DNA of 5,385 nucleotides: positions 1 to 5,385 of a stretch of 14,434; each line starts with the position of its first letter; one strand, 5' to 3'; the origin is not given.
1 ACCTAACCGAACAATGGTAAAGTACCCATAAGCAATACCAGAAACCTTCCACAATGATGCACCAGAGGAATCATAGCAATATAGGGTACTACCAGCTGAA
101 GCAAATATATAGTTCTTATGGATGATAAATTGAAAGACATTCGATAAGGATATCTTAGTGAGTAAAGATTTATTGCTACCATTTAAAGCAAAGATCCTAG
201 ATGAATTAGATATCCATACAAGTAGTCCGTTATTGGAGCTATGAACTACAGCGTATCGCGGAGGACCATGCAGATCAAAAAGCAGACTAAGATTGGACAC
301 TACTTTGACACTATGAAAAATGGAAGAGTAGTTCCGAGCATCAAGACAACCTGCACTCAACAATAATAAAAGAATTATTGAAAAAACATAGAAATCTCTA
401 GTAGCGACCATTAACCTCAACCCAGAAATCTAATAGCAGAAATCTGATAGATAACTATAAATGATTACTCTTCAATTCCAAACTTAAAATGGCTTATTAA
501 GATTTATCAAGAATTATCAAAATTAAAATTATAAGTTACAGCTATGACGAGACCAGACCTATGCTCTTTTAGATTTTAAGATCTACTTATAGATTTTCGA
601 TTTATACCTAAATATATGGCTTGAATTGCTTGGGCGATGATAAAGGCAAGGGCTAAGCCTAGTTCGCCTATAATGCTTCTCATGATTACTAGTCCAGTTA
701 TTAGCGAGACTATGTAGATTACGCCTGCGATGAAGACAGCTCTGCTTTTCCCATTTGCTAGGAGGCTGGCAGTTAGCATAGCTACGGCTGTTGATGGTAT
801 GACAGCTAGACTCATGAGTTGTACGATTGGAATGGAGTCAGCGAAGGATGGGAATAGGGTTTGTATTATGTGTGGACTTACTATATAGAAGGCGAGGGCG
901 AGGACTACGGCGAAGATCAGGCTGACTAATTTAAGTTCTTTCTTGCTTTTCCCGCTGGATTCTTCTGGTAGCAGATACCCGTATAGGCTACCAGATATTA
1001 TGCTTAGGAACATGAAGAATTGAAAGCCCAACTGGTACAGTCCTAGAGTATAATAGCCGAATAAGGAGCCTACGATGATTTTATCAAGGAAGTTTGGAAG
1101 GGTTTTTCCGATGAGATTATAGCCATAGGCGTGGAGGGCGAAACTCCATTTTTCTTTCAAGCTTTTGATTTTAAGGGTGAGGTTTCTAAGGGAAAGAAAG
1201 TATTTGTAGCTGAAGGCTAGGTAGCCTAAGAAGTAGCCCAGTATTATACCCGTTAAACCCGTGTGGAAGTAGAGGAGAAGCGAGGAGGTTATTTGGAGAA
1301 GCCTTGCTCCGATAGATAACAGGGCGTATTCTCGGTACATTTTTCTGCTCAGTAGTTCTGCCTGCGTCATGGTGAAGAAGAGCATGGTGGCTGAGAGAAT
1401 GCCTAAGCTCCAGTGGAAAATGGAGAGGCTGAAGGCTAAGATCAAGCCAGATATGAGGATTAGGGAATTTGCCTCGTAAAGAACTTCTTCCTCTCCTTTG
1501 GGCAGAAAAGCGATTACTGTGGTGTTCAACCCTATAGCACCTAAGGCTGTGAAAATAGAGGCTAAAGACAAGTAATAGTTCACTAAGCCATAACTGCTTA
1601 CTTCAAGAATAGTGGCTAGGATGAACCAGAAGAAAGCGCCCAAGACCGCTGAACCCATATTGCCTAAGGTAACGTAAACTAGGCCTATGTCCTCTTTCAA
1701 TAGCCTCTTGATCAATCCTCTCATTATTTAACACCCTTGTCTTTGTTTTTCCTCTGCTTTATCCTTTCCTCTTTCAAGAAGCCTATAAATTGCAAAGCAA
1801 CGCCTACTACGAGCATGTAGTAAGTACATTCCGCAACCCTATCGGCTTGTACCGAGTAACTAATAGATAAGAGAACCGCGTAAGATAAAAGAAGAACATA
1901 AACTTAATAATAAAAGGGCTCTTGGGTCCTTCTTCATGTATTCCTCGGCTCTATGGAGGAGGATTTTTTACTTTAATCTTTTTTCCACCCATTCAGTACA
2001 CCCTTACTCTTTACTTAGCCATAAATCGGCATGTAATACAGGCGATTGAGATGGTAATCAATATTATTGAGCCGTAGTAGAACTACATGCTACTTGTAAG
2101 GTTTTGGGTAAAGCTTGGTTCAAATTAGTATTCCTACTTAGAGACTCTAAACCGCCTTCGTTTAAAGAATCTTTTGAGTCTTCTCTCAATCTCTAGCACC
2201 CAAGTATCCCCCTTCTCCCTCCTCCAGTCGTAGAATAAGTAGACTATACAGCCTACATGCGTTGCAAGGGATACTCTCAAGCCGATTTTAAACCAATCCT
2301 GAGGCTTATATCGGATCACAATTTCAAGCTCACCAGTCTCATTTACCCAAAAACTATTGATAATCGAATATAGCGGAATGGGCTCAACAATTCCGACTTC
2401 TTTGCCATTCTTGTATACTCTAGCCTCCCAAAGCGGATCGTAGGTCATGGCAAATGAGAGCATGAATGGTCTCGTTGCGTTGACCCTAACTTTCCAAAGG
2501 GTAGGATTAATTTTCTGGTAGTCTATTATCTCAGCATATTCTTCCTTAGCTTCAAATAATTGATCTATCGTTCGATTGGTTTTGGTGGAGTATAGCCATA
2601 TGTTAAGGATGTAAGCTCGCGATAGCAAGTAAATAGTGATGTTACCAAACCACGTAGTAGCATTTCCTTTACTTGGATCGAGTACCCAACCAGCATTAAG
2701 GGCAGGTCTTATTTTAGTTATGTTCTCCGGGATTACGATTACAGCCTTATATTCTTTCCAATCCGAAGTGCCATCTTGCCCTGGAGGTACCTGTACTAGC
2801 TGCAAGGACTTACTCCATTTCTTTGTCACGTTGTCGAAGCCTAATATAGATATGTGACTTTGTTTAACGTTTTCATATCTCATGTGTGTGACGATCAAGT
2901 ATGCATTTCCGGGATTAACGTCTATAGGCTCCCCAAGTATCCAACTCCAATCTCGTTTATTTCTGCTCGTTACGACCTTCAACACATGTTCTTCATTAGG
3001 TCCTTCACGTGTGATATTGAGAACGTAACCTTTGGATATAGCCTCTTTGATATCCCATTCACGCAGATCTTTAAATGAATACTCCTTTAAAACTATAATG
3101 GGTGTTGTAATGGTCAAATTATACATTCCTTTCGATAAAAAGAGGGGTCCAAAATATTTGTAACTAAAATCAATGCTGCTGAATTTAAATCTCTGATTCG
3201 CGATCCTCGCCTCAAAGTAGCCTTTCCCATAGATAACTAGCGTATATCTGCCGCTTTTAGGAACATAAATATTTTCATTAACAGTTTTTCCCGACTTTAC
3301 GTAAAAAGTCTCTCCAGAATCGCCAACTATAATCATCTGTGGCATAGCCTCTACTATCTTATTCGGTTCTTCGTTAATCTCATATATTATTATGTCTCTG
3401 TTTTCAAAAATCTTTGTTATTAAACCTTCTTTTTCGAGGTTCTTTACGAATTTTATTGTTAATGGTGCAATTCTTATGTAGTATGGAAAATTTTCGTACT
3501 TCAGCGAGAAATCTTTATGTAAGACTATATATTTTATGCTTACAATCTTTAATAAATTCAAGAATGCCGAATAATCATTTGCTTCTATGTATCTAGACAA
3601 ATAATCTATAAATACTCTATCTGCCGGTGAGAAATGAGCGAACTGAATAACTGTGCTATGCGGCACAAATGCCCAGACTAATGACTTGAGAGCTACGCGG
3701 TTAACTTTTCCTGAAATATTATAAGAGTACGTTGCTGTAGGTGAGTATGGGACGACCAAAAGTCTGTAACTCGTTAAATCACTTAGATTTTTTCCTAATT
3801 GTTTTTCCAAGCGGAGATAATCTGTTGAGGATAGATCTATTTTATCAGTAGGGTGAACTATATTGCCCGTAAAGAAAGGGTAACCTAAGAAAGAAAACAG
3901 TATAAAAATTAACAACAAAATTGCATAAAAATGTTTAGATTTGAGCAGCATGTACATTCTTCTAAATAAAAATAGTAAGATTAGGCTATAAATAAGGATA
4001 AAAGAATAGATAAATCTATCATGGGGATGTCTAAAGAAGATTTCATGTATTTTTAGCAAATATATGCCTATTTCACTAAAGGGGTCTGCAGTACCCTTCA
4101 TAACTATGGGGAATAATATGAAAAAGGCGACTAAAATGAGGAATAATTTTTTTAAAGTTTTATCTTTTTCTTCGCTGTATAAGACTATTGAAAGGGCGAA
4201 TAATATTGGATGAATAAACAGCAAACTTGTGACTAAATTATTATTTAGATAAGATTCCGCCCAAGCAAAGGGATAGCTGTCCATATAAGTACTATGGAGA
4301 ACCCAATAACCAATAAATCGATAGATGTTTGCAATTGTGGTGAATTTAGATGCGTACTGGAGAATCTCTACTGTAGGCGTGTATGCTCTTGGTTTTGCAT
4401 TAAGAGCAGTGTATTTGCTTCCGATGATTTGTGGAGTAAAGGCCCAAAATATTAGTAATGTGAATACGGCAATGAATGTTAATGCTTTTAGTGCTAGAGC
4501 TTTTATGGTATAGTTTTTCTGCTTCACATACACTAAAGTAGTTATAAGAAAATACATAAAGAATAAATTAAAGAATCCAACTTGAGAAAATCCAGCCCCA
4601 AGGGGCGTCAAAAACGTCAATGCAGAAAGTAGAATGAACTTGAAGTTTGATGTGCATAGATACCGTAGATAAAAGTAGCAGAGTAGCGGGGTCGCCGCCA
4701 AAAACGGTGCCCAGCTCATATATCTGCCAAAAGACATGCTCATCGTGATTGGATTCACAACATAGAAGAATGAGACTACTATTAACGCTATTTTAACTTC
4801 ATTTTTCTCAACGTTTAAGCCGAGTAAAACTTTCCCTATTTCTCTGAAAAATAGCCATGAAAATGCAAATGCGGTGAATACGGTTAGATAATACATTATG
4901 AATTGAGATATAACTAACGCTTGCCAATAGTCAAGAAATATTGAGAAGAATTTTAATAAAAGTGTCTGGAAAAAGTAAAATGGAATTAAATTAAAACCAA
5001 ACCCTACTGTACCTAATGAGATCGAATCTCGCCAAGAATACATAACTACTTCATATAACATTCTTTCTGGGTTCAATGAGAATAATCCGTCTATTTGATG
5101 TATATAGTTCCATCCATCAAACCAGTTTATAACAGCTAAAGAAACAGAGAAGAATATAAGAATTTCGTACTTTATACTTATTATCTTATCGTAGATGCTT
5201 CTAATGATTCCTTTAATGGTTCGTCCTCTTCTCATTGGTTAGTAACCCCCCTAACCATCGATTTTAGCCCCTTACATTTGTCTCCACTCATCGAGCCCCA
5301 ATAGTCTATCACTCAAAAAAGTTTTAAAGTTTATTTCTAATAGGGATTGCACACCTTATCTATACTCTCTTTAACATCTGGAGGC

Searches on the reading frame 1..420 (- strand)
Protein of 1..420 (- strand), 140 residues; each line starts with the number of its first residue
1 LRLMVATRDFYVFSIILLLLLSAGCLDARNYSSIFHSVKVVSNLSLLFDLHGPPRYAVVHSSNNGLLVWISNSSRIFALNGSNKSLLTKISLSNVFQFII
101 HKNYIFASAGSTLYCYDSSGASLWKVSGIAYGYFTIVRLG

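Call 4: search_protein_families(library=pfam, proteins=[window:1-420:-], max_evalue=0.1)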
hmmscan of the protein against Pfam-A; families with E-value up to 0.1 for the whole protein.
window:1-420:- (140 aa): 1 family
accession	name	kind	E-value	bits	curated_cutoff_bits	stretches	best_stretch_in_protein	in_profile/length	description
PF13570.13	Beta-prop_ACSF4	-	0.014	15.3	133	1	57-127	138-211/329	Beta-alanine-activating enzyme, beta-propeller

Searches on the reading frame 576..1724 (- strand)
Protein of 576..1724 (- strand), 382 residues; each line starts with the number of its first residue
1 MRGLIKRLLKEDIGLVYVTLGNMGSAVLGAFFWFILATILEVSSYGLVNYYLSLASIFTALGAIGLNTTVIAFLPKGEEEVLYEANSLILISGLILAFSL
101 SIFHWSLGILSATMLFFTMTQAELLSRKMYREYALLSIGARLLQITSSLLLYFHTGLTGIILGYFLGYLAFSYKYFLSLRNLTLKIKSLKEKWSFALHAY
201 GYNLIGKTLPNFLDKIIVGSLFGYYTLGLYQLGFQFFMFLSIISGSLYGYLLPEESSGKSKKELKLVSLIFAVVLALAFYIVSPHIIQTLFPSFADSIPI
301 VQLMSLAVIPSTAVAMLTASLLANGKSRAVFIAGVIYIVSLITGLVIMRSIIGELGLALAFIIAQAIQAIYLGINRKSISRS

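Call 4: search_protein_families(library=pfam, proteins=[window:576-1724:-], max_evalue=0.1)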
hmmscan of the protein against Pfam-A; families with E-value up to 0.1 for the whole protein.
window:576-1724:- (382 aa): 2 families
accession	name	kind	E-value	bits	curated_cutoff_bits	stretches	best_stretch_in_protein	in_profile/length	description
PF01943.22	Polysacc_synt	-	5.4e-06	26.5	28.2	1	16-244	6-258/274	Polysaccharide biosynthesis protein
PF13440.11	Polysacc_synt_3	-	5.1e-05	23.1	23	1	35-254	1-239/293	Polysaccharide biosynthesis protein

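Call 5: search_protein_families(library=ncbifam, proteins=[window:576-1724:-], max_evalue=0.1)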
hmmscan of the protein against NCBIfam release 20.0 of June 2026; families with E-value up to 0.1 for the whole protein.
window:576-1724:- (382 aa): 3 families
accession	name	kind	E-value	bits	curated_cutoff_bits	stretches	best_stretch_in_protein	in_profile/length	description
NF007773.0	PRK10459.1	equivalog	0.0086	15.1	273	1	181-370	198-396/492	MOP flippase family protein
NF038305.1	HpsJ_fam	subfamily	0.065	13.1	60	1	247-289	58-101/234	HpsJ family protein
TIGR02447.1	yiiD_Cterm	subfamily_domain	0.083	12.8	97.1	0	296-365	4-74/138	putative thioesterase domain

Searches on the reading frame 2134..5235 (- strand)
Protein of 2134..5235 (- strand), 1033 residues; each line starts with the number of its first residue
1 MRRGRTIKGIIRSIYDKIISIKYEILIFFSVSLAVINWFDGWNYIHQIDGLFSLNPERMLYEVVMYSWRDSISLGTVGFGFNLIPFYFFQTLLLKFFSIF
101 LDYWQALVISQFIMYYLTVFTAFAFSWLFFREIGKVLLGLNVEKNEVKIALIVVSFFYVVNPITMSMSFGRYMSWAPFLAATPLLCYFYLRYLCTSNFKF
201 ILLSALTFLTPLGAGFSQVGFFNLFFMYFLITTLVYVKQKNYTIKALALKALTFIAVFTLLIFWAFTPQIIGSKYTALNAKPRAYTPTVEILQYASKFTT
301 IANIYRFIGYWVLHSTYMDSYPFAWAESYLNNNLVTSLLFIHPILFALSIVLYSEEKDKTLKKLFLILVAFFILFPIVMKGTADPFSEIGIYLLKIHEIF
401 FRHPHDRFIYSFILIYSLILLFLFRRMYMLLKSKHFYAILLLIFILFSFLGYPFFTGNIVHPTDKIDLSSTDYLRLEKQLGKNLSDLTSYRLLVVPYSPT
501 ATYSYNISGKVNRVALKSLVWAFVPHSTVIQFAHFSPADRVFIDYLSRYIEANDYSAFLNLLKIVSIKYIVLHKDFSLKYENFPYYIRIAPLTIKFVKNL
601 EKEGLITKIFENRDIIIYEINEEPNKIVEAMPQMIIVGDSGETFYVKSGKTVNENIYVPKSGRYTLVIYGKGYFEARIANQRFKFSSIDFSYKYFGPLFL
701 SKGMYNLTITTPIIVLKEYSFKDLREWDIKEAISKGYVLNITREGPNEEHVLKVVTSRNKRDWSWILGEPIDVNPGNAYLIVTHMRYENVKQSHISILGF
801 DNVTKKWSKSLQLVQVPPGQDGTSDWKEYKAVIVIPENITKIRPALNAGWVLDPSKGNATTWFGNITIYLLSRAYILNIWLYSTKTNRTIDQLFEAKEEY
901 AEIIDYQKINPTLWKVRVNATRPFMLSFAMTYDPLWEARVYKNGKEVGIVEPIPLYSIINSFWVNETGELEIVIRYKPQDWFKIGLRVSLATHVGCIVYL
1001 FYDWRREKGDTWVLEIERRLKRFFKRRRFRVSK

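Call 4: search_protein_families(library=pfam, proteins=[window:2134-5235:-], max_evalue=0.1)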
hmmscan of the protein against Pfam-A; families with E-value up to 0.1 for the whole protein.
window:2134-5235:- (1033 aa): 0 families

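Call 5: search_protein_families(library=ncbifam, proteins=[window:2134-5235:-], max_evalue=0.1)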
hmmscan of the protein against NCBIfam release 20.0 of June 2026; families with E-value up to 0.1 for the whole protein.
window:2134-5235:- (1033 aa): 0 families

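Call 62: find_homologous_proteins(query=window:2134-5235:-, max_evalue=0.00001)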
Query window:2134-5235:- (1033 aa): 10 proteins with E <= 0.00001 among 8000 candidates. Only proteins of 568 to 1808 residues were searched: fused or split forms outside these lengths cannot appear, so this answer is no evidence that the protein stands alone or is whole; lengths 'longer' or 'shorter' looks for them.
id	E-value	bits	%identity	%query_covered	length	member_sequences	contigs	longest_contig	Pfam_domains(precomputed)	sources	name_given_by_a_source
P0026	0.0e+0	2333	100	100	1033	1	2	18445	-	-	-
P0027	0.0e+0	1719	75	97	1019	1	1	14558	-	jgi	-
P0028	0.0e+0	1120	50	98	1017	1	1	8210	-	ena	-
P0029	5.4e-205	702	35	83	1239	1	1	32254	-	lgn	-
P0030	6.5e-197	675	45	58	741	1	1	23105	-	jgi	-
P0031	2.9e-195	670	35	80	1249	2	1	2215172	-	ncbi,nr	ncbi:hypothetical protein [Thermococcus litoralis]|nr:hypothetical protein [Thermococcus litoralis]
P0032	1.2e-171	592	34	82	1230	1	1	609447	-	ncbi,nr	ncbi:MAG: hypothetical protein SA339_01120 [Methanomassiliicoccus sp.]|nr:hypothetical protein [Meth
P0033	5.2e-171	590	34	82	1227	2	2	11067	-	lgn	-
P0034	3.0e-16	77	28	15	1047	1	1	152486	PF11847.14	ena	-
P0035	7.2e-14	69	34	13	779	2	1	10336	-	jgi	jgi:hypothetical protein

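Call 63: find_encoding_contigs(protein=P0027, flank=10000, max_places=2)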
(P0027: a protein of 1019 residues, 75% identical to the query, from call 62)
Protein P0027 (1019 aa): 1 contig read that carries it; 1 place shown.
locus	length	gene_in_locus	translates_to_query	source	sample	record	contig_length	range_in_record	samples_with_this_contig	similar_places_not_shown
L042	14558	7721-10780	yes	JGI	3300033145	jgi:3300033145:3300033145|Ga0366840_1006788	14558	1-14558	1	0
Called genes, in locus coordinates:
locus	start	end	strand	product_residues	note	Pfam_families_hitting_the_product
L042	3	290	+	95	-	?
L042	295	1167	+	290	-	PF00535:Glycos_transf_2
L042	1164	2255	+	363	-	PF13439:Glyco_transf_4, PF13579:Glyco_trans_4_4, PF20706:GT4-conflict, PF00534:Glycos_transf_1, PF13692:Glyco_trans_1_4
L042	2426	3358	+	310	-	PF00535:Glycos_transf_2, PF10111:Glyco_tranf_2_2, PF13641:Glyco_tranf_2_3, PF13712:Glyco_tranf_2_5 (faint), PF13632:Glyco_trans_2_3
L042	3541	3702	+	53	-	-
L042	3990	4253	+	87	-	-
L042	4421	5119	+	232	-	PF13489:Methyltransf_23, PF08241:Methyltransf_11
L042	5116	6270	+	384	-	PF13439:Glyco_transf_4, PF13579:Glyco_trans_4_4, PF00534:Glycos_transf_1, PF13692:Glyco_trans_1_4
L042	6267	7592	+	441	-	PF01663:Phosphodiest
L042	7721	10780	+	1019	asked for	-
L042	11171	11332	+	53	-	-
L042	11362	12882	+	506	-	PF01663:Phosphodiest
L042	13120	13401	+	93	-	-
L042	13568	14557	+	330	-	?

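Call 64: find_encoding_contigs(protein=P0028, flank=10000, max_places=2)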
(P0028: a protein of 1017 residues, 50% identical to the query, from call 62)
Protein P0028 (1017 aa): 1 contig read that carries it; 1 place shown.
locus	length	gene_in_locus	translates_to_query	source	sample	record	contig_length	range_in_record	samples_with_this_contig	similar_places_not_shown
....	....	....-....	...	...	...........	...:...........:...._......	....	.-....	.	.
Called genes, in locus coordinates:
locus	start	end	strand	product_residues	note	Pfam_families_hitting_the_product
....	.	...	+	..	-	?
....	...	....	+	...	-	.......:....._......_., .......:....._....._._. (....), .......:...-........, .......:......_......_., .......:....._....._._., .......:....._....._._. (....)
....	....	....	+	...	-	-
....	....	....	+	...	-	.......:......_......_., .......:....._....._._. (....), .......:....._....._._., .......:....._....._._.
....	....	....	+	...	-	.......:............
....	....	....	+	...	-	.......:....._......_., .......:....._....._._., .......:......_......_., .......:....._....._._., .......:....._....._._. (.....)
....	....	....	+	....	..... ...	-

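Call 65: find_encoding_contigs(protein=P0031, flank=10000, max_places=2)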
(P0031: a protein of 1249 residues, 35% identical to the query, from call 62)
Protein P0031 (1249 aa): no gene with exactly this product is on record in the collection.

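Call 68: search_protein_families(library=pfam, alignment_id=A3, max_evalue=0.1)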
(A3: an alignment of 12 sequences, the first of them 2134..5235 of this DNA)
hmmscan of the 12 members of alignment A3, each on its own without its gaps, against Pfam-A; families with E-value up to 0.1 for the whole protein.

A. member 1, window:2134-5235:- (1033 aa): 0 families

B. families by the number of members that match (of 12 scanned): 6 families
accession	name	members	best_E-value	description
PF11847.13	GT-C_AftD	1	7.3e-08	Alpha-(1->3)-arabinofuranosyltransferase, N-terminal GT-C domain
PF16800.11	Endopep_inhib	1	0.001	IseA DL-endopeptidase inhibitor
PF03422.21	CBM_6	1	0.0087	Carbohydrate binding module (family 6)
PF17409.8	MoaF_C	1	0.021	MoaF C-terminal domain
PF16405.10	DUF5013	1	0.074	Domain of unknown function (DUF5013)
PF02471.22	OspE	1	0.083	Borrelia outer surface protein E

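Call 85: predict_structure(alignment_id=A3)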
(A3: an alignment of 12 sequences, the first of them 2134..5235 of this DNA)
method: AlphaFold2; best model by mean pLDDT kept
length: 1033 residues; sequences in the alignment: 12
mean_pLDDT: 70.0   pTM: 0.59
mean pLDDT of the five models: 70.0, 68.7, 67.6, 66.1, 62.9
residues with pLDDT >= 90: 187; 70-90: 439; 50-70: 207; < 50: 200
segments of 3 or more residues with pLDDT < 50: 1-5, 7-9, 68-79, 278-286, 310-322, 499-516, 533-537, 623-713, 871-898, 1030-1033
pLDDT, mean of each block of 10 residues (from residue 1): 45 49 67 76 68 78 57 40 84 94 90 87 93 93 87 92 77 78 96 94 92 81 90 89 85 95 76 51 48 57 59 38 65 83 91 90 94 78 66 63 65 92 93 90 91 79 74 78 61 70 41 51 66 49 73 82 77 74 72 91 91 87 37 27 32 30 29 33 30 23 26 61 79 78 78 80 75 72 83 82 72 54 72 67 86 83 80 29 34 45 78 83 72 77 88 57 84 81 64 72 72 73 63 38
secondary structure, 60 per line:
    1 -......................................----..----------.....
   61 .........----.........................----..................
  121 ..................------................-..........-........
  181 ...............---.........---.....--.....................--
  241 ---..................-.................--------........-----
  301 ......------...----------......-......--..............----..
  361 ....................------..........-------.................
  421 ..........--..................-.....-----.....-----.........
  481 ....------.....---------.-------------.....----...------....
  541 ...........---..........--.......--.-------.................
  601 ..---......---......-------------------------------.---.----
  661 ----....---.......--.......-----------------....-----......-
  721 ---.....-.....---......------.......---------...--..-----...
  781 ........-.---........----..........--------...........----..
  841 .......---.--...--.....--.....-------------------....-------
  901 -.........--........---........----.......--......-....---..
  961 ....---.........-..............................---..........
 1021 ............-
elements in order (helices of 4 or more, strands of 3 or more residues): H2-39 H56-69 H74-98 H103-138 H145-160 H162-171 H173-195 H199-207 H211-215 H218-238 H244-261 H263-279 H288-295 H301-306 H326-331 H333-338 H341-354 H359-380 H387-396 H404-430 H433-450 H452-456 H472-484 E491-495 H519-523 E528-530 H537-551 H555-564 E567-573 H584-602 E606-611 E615-620 E665-668 E672-678 E681-687 E705-708 E714-719 H730-734 E738-743 E750-756 E766-768 E778-788 E794-801 E806-815 E824-834 E839-847 E859-863 E866-870 H890-893 E902-910 E913-920 E924-931 E936-942 E945-950 E952-955 E959-964 E968-976 H978-1007 H1011-1032

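Call 87: fold_search(model_id=the predicted structure, library=pdb)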
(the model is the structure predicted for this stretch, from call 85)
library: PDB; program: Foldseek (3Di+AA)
matches with E <= 10: 500; with E <= 0.001: 101
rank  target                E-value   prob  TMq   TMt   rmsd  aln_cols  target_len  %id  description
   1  6w98_A                4.9e-10  1.00  0.38  0.31  30.2      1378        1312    9  Single-Particle Cryo-EM Structure of Arabinofuranosyltransferase AftD from Mycobacteria (released 2020-05-13)
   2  6wby                  3.2e-08  1.00  0.35  0.30  29.6      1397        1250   10  Single-Particle Cryo-EM Structure of Arabinofuranosyltransferase AftD from Mycobacteria, Mutant R1389S Class 2 (released 2020-05-13)
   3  6wbx                  1.1e-05  1.00  0.35  0.29  30.5      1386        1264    9  Single-Particle Cryo-EM Structure of Arabinofuranosyltransferase AftD from Mycobacteria, Mutant R1389S Class 1 (released 2020-05-13)
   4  7zlh_A                1.3e-05  1.00  0.25  0.35  13.8       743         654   14  Cryo-EM structure of C-mannosyltransferase CeDPY19, in apo state, bound to CMT2-Fab and anti-Fab nanobody (released 2023-01-11)
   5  7zlg_A                2.2e-05  1.00  0.24  0.33  14.6       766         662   12  Cryo-EM structure of C-mannosyltransferase CeDPY19, in complex with acceptor peptide and bound to CMT2-Fab and anti-Fa (released 2023-01-11)
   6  6ezn_F                2.9e-05  1.00  0.33  0.48  13.0       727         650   12  Cryo-EM structure of the yeast oligosaccharyltransferase (OST) complex (released 2018-01-17)
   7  7vnn_D                3.4e-05  1.00  0.10  0.15  14.9       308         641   15  Complex structure of Clostridioides difficile enzymatic component (CDTa) and binding component (CDTb) pore with long s (released 2022-10-26)
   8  7bvc_B                4.6e-05  1.00  0.21  0.20  23.9       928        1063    8  Cryo-EM structure of Mycobacterium smegmatis arabinosyltransferase EmbA-EmbB-AcpM2 in complex with ethambutol (released 2020-04-29)
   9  8age_A                5.9e-05  1.00  0.33  0.49  10.8       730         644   12  Structure of yeast oligosaccharylransferase complex with acceptor peptide bound (released 2022-12-07)
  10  8agc_A                6.4e-05  1.00  0.33  0.45  13.1       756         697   13  Structure of yeast oligosaccharylransferase complex with lipid-linked oligosaccharide and non-acceptor peptide bound (released 2022-12-07)
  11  6uwi_H                6.7e-05  1.00  0.09  0.14  15.6       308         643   15  Crystal structure of the Clostridium difficile translocase CDTb (released 2020-01-22)
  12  7oci_F                7.9e-05  1.00  0.32  0.47  12.5       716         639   13  Cryo-EM structure of yeast Ost6p containing oligosaccharyltransferase complex (released 2022-02-16)
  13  8zdp_v                7.9e-05  1.00  0.13  0.17  15.0       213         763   16  Cryo-EM structure of Mycobacteriophage Douge Central fiber (gp20) (released 2025-06-25)
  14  8zdq_v                7.9e-05  1.00  0.13  0.15  15.0       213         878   16  Cryo-EM structure of Mycobacteriophage Douge complete baseplate (gp13, gp17, gp23, gp16, gp18 and gp20) (released 2025-06-25)
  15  7zli_A                9.8e-05  1.00  0.22  0.30  14.5       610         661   13  Cryo-EM structure of C-mannosyltransferase CeDPY19, in complex with Dol25-P-Man and bound to CMT2-Fab and anti-Fab nan (released 2023-01-11)
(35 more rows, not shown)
